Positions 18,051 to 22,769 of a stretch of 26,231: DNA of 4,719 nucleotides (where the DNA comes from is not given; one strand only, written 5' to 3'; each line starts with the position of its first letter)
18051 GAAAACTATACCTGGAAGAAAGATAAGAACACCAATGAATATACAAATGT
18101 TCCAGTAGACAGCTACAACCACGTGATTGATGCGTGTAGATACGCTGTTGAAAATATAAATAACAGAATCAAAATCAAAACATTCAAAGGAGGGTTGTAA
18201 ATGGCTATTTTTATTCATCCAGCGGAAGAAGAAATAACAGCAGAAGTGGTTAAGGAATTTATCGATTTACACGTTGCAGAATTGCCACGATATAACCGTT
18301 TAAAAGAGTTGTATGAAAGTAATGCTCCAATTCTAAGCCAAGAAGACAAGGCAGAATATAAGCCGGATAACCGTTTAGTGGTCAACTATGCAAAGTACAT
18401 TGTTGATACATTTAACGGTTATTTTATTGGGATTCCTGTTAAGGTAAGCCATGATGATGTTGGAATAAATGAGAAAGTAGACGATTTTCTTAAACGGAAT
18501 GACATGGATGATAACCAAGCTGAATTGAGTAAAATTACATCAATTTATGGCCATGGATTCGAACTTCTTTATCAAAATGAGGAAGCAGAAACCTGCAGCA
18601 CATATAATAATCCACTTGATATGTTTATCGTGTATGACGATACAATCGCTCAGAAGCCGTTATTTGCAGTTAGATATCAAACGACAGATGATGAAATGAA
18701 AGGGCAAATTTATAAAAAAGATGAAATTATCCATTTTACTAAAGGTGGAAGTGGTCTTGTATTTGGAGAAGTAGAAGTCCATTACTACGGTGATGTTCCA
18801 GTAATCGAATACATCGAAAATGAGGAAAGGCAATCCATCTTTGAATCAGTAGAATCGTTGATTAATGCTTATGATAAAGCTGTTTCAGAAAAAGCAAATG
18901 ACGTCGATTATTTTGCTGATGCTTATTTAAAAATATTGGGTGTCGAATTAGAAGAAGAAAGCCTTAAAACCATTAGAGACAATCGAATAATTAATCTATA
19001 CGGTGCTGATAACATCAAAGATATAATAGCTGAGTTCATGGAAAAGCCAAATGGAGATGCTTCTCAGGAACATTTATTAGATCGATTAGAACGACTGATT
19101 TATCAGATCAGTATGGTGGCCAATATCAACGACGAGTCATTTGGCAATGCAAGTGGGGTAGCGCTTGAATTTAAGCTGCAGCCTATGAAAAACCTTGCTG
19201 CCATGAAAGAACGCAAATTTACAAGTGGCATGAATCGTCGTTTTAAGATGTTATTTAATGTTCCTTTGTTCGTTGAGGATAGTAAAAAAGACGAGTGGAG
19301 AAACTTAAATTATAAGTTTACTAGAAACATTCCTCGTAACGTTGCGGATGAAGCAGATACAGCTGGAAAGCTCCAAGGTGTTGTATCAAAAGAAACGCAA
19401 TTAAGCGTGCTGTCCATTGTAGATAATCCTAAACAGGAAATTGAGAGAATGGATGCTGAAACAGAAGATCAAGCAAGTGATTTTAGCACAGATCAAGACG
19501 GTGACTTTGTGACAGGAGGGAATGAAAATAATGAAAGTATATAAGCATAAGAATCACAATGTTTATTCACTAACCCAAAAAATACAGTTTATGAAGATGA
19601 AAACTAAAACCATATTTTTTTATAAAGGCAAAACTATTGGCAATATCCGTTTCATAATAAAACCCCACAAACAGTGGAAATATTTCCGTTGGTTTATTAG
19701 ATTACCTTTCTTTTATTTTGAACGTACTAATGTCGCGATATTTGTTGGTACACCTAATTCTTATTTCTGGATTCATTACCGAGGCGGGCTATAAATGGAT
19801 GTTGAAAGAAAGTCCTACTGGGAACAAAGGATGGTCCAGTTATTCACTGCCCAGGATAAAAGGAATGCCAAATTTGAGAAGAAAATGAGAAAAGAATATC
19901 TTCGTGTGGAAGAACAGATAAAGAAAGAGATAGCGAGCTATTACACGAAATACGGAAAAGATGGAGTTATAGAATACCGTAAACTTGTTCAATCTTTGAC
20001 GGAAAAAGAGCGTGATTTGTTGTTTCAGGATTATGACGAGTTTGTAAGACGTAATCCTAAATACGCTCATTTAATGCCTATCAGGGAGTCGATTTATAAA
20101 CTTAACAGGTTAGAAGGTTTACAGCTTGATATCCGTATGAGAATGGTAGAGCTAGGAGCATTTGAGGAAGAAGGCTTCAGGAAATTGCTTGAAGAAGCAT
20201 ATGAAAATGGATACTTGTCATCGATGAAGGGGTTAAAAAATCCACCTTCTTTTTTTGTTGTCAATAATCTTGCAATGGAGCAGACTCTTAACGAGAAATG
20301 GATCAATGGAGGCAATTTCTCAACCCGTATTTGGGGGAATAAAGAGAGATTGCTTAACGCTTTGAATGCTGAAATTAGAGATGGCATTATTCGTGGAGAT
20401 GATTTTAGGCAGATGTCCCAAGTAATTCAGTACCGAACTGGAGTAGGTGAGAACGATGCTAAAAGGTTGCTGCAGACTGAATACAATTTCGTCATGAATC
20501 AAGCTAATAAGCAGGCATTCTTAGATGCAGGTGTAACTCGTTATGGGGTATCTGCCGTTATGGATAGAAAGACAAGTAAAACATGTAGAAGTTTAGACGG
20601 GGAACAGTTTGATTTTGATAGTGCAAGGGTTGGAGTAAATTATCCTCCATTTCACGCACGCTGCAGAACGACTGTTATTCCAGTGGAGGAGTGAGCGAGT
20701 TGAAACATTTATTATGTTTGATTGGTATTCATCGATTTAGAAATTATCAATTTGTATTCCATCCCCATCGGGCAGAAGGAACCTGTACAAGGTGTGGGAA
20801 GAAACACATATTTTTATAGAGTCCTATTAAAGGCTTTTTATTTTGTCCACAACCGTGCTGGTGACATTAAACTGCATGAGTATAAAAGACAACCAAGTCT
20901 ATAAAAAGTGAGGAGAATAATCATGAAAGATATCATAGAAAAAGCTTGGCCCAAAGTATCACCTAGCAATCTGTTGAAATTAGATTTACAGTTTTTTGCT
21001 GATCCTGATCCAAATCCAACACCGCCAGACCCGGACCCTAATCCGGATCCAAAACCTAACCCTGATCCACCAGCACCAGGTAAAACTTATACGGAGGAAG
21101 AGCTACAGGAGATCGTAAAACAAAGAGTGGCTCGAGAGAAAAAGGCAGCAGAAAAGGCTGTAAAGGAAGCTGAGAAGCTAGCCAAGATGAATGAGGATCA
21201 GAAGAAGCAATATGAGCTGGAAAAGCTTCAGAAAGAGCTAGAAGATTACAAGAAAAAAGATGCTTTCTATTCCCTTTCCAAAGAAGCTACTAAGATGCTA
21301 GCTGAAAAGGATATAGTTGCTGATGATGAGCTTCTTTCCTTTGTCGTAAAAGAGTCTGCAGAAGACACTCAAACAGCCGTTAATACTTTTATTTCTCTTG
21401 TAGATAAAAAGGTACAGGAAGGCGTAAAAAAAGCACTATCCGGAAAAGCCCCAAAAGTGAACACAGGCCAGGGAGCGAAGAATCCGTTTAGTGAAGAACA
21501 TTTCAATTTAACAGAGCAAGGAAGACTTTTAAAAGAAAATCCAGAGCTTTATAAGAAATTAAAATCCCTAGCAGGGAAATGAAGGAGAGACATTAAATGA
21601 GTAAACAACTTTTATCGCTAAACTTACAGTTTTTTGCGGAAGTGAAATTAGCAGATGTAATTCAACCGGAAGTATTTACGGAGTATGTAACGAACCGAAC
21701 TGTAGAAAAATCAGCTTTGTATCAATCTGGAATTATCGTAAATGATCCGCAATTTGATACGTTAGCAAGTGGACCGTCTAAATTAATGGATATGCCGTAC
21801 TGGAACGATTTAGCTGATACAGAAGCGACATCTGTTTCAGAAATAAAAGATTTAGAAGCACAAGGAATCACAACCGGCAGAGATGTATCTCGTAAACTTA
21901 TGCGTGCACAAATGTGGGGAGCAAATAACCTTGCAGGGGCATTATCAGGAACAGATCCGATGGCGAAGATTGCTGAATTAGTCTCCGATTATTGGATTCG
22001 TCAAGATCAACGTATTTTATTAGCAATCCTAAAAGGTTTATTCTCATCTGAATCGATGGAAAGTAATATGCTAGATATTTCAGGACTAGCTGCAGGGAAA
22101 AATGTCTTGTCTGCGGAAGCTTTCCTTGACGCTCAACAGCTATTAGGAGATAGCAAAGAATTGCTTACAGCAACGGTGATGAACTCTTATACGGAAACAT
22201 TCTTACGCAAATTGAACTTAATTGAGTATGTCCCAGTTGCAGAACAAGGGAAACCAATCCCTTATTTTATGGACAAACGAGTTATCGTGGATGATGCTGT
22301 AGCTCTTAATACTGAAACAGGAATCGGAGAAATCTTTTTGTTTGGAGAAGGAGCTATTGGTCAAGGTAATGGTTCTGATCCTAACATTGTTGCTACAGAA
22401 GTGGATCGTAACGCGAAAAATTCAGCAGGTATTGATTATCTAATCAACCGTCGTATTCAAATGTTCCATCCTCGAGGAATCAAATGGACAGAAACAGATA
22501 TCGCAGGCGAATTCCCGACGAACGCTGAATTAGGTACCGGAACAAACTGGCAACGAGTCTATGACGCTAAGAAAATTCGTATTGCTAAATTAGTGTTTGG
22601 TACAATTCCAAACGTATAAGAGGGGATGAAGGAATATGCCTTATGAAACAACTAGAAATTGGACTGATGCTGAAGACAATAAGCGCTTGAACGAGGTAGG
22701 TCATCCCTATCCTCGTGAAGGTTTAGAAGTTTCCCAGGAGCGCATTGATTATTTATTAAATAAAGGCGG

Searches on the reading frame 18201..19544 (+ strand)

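Call 27: search_protein_families(library=phrogs, proteins=[window:18201-19544:+], max_evalue=0.00001)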
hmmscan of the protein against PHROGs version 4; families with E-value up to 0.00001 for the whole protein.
window:18201-19544:+ (447 aa): 7 families
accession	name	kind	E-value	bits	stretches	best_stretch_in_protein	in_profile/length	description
phrog_64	-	head and packaging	2.5e-140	469.5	1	10-441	71-515/547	portal protein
phrog_9064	-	head and packaging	4e-31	109.4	1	212-428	2-213/228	portal protein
phrog_8065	-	unknown function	6e-24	86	1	15-132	43-163/165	-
phrog_8418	-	head and packaging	1.6e-21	77.9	1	322-431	1-111/136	portal protein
phrog_104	-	head and packaging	6e-20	72.4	1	13-425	40-469/550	portal protein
phrog_36559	-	unknown function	7.1e-07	30.3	1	365-422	14-71/87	-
phrog_38065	-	head and packaging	9e-07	30.3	1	17-92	27-104/106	portal protein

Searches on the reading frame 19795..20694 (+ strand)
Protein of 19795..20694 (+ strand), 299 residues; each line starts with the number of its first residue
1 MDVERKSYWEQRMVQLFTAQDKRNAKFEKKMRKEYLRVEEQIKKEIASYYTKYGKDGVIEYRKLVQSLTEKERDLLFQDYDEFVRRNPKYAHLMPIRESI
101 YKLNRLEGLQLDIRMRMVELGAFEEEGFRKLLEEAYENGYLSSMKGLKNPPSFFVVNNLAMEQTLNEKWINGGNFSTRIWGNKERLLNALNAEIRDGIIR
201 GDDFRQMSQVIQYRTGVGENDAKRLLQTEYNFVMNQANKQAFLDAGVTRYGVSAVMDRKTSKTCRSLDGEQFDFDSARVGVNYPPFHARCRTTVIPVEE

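Call 27: search_protein_families(library=phrogs, proteins=[window:19795-20694:+], max_evalue=0.00001)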
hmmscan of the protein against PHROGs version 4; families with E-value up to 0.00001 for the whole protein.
window:19795-20694:+ (299 aa): 16 families
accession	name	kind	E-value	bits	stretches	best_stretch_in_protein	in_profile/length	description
phrog_115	-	head and packaging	9.6e-85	287.1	1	5-298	21-318/665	minor head protein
phrog_2841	-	head and packaging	5.3e-67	228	1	5-299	3-308/525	minor head protein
phrog_4728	-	head and packaging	4.2e-54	185.3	1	6-297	4-299/591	head morphogenesis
phrog_595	-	head and packaging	1.3e-51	177.5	1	7-297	2-297/513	head maturation protease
phrog_7625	-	head and packaging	1.3e-21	78.1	1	156-298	101-249/504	head morphogenesis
phrog_241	-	head and packaging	8.4e-21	75.6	1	183-298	150-274/679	head morphogenesis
phrog_19443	-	head and packaging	3.8e-19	69.6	1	9-297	3-284/579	minor head protein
phrog_6577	-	unknown function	7.8e-19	68.5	1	165-298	95-230/1066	-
phrog_21033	-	unknown function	6.4e-11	43.3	1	238-296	3-61/265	-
phrog_8404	-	unknown function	1.3e-09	39.4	1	5-121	3-124/137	-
phrog_19480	-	head and packaging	1e-08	34.9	1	176-297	620-736/737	head morphogenesis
phrog_1657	-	head and packaging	1.1e-06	29.2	0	24-212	15-185/337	head morphogenesis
phrog_13868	-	unknown function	1.2e-06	28.9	0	239-275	226-262/359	-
phrog_758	-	head and packaging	5.3e-06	26.9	0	193-297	181-290/326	head morphogenesis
phrog_3517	-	head and packaging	6.2e-06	26.7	0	217-297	230-328/371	head morphogenesis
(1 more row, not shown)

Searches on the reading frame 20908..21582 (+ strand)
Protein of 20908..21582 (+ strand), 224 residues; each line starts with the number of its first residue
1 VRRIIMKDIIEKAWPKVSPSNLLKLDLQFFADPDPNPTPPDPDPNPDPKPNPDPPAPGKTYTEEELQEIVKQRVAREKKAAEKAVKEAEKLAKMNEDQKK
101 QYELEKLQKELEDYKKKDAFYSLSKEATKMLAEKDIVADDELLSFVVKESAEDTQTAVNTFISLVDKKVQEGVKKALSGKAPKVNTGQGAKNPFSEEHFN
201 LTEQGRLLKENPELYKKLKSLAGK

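Call 27: search_protein_families(library=phrogs, proteins=[window:20908-21582:+], max_evalue=0.00001)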
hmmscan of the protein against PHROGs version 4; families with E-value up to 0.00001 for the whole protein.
window:20908-21582:+ (224 aa): 4 families
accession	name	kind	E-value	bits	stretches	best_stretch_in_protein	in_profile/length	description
phrog_172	-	head and packaging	3.6e-51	175.4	1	18-220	18-223/229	head scaffolding protein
phrog_2303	-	head and packaging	5.6e-14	53.5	1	20-139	4-140/219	head scaffolding protein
phrog_2932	-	head and packaging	3.6e-08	34.4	1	60-211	83-224/224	head scaffolding protein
phrog_14063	-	head and packaging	4.1e-08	34.6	1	21-154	6-141/193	head scaffolding protein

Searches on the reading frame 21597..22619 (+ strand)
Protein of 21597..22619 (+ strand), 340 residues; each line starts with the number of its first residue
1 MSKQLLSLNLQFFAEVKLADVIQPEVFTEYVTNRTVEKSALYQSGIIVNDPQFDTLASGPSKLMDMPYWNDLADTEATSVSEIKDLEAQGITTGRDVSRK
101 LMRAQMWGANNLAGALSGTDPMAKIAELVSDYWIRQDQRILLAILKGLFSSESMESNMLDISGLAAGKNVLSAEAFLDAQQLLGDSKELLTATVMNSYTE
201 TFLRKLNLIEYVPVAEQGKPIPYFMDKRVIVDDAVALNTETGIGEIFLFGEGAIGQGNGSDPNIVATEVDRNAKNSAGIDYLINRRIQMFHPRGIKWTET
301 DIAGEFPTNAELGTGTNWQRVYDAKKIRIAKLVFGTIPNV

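Call 27: search_protein_families(library=phrogs, proteins=[window:21597-22619:+], max_evalue=0.00001)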
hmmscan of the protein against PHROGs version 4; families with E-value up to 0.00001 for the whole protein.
window:21597-22619:+ (340 aa): 3 families
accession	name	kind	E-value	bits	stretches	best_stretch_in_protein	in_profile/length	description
phrog_247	-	head and packaging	1e-102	344.9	1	14-332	4-335/351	major head protein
phrog_15288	-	head and packaging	1e-41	143.5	1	167-333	3-168/172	major head protein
phrog_19632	-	unknown function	8e-41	140.5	1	14-162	2-149/149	-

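Call 42: find_encoding_contigs(protein=window:21597-22619:+, flank=10000, max_places=8)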
Protein window:21597-22619:+ (340 aa): no gene with exactly this product is on record in the collection.
